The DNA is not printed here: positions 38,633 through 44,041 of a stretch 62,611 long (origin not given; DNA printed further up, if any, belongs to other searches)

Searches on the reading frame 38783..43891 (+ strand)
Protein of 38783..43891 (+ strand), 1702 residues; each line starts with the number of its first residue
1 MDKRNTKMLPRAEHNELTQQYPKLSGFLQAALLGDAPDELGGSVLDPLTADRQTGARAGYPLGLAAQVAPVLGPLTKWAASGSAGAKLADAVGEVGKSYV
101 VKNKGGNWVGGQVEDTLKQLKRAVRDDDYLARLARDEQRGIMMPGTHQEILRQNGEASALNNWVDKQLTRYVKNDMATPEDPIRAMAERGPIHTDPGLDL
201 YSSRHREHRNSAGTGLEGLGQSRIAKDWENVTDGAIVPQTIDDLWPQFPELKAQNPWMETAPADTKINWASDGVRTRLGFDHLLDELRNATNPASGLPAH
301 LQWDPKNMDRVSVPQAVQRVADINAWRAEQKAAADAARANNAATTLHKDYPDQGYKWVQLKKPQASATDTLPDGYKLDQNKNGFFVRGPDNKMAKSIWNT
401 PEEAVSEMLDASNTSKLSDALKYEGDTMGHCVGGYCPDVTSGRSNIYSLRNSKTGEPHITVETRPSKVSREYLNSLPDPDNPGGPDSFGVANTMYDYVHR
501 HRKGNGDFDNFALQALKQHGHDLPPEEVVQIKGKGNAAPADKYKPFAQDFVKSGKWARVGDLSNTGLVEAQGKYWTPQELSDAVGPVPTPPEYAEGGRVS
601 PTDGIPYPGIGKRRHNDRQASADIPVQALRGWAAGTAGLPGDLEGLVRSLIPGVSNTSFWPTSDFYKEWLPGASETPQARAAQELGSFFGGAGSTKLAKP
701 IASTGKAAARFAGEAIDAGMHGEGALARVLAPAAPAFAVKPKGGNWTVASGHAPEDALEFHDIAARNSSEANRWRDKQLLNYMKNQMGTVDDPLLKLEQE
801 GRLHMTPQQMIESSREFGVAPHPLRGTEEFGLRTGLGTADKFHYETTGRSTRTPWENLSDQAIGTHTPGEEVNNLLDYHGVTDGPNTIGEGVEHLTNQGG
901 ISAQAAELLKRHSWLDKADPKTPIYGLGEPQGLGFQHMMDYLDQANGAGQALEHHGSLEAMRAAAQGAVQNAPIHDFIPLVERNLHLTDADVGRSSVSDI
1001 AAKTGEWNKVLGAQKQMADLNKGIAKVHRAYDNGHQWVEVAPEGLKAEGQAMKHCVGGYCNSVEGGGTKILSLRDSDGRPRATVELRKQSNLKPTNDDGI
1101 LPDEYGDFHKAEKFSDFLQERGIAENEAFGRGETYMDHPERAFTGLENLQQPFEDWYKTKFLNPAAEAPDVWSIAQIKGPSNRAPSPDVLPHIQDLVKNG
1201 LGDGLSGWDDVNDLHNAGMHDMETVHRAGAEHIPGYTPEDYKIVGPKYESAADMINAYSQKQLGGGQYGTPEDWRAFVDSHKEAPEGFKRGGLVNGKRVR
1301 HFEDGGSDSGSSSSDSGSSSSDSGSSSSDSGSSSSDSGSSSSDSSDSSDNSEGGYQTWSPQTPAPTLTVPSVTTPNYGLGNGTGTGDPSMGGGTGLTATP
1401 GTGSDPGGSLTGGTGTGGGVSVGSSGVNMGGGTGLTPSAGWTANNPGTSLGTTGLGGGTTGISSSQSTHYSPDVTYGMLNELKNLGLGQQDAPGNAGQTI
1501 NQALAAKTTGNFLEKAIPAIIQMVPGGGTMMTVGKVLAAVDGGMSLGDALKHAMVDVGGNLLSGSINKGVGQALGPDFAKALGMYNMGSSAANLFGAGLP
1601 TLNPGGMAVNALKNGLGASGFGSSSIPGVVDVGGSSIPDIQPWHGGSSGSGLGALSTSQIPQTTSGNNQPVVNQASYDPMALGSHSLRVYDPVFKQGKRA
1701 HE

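Call 102: search_solved_structures(query=window:38783-43891:+, max_evalue=0.001)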
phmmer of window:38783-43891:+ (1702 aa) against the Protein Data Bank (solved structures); distinct sequences matched with E-value up to 0.001: 0.
